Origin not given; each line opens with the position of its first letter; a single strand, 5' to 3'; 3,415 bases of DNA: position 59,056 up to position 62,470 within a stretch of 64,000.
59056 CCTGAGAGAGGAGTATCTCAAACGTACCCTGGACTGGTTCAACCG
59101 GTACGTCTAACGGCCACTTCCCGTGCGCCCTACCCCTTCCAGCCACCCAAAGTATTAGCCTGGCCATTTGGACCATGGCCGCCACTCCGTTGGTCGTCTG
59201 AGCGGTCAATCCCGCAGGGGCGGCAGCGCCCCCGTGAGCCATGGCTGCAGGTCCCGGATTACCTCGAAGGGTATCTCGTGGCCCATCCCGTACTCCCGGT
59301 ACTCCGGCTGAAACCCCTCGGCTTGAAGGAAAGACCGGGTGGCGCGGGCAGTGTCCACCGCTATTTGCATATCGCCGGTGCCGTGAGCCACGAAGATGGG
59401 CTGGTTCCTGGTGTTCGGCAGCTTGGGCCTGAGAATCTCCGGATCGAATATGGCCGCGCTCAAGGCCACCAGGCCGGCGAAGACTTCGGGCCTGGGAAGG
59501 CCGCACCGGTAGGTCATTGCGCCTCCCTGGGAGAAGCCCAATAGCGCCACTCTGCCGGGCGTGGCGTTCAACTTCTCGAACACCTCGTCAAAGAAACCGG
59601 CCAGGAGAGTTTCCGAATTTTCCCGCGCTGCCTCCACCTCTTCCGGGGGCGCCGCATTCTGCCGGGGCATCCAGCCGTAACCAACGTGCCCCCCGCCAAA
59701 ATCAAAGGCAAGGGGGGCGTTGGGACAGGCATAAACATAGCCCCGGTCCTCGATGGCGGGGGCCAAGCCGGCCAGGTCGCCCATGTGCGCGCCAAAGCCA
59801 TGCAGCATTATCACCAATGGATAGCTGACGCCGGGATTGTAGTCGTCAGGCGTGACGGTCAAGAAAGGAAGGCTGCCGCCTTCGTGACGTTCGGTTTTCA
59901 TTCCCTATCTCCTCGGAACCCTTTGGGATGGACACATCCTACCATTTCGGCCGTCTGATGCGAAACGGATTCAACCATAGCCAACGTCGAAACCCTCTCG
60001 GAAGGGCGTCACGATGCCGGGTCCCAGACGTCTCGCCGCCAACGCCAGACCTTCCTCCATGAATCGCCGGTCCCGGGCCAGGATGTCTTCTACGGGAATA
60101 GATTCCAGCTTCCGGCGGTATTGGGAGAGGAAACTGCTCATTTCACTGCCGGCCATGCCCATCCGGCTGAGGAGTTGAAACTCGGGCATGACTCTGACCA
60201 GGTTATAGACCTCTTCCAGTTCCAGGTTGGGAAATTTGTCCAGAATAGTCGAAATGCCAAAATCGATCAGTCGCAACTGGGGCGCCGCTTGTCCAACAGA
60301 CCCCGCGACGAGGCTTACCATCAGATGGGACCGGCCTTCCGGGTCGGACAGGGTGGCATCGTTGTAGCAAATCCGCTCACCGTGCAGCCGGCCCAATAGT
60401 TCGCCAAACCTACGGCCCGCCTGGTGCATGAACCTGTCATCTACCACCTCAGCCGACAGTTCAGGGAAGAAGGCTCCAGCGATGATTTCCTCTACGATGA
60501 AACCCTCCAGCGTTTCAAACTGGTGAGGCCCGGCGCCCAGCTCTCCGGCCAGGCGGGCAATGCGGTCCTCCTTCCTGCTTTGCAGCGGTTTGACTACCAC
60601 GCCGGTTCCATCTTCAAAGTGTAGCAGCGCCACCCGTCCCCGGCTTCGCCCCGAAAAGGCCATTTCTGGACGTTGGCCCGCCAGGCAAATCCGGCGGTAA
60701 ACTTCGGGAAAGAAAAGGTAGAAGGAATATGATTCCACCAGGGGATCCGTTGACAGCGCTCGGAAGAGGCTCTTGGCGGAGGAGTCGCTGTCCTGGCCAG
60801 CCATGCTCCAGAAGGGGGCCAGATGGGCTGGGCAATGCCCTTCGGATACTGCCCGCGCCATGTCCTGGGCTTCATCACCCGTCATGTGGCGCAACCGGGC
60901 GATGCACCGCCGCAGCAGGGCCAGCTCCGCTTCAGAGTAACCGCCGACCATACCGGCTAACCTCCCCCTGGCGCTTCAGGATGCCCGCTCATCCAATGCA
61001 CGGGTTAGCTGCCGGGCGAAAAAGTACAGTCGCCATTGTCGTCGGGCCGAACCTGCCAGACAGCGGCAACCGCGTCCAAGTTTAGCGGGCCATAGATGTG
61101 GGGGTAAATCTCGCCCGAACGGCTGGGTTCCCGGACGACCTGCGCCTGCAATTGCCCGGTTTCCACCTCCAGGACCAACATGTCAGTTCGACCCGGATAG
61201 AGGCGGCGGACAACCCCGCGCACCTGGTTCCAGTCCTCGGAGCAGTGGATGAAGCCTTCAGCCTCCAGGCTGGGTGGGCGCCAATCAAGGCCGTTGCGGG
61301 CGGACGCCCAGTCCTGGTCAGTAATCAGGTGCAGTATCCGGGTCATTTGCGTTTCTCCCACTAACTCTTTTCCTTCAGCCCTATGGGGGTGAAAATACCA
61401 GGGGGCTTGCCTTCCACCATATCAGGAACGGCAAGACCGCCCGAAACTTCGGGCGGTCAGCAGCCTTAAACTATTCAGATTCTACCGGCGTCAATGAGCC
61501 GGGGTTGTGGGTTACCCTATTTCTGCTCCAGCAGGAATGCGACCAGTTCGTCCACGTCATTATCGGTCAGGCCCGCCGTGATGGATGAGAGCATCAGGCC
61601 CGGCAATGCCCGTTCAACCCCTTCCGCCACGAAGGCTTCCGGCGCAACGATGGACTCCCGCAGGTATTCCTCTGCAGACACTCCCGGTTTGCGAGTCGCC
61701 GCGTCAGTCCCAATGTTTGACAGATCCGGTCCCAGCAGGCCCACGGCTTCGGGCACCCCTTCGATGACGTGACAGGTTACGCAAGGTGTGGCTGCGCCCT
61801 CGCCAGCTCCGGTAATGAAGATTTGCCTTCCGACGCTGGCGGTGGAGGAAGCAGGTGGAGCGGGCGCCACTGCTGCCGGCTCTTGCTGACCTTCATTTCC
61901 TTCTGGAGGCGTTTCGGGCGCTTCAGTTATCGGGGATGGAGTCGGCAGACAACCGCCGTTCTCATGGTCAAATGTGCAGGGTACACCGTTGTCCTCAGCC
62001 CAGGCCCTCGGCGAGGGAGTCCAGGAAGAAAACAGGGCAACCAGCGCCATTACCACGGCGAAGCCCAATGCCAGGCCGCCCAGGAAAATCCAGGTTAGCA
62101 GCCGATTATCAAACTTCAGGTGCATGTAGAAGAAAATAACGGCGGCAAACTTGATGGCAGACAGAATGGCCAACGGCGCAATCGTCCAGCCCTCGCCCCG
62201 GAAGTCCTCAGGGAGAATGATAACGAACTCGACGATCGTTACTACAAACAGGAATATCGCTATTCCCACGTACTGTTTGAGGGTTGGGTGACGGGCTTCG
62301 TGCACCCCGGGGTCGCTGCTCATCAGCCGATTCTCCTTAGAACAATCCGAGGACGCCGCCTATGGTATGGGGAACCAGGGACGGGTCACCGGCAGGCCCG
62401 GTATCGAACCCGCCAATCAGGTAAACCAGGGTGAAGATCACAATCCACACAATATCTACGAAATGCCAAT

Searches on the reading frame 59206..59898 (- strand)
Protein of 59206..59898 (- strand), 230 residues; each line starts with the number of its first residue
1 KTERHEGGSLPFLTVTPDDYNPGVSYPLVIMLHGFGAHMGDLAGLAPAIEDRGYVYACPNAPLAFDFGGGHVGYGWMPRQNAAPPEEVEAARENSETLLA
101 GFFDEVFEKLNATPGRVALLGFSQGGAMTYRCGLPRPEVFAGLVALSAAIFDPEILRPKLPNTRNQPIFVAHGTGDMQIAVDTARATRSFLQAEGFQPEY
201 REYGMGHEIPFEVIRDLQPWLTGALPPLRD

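Call 74: search_protein_families(library=pfam, proteins=[window:59206-59898:-], max_evalue=0.00001)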
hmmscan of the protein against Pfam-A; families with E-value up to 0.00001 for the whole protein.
window:59206-59898:- (230 aa): 3 families
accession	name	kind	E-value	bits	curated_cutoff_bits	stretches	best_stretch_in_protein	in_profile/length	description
PF02230.22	Abhydrolase_2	-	6.2e-18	65.9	23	1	27-221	15-213/217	Phospholipase/Carboxylesterase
PF12697.13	Abhydrolase_6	-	3.2e-07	31.7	26.3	1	29-192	1-132/217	Alpha/beta hydrolase family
PF12146.15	Hydrolase_4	-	9.5e-07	28.8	27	0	106-153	69-114/239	Serine aminopeptidase, S33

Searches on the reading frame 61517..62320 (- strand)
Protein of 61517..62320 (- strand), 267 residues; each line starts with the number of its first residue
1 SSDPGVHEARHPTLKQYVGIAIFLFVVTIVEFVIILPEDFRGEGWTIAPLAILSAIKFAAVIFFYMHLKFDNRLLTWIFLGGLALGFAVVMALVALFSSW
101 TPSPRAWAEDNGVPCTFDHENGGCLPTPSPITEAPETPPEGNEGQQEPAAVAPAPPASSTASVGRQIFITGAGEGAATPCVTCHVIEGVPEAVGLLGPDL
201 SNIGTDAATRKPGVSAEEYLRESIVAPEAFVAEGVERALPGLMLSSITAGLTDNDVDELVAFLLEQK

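Call 74: search_protein_families(library=pfam, proteins=[window:61517-62320:-], max_evalue=0.00001)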
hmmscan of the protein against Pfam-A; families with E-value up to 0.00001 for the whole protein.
window:61517-62320:- (267 aa): 1 family
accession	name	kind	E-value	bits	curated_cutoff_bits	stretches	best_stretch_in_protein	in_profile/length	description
PF03626.19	COX4_pro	-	1.2e-08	35.7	28.9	1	19-88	2-69/72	Prokaryotic Cytochrome C oxidase subunit IV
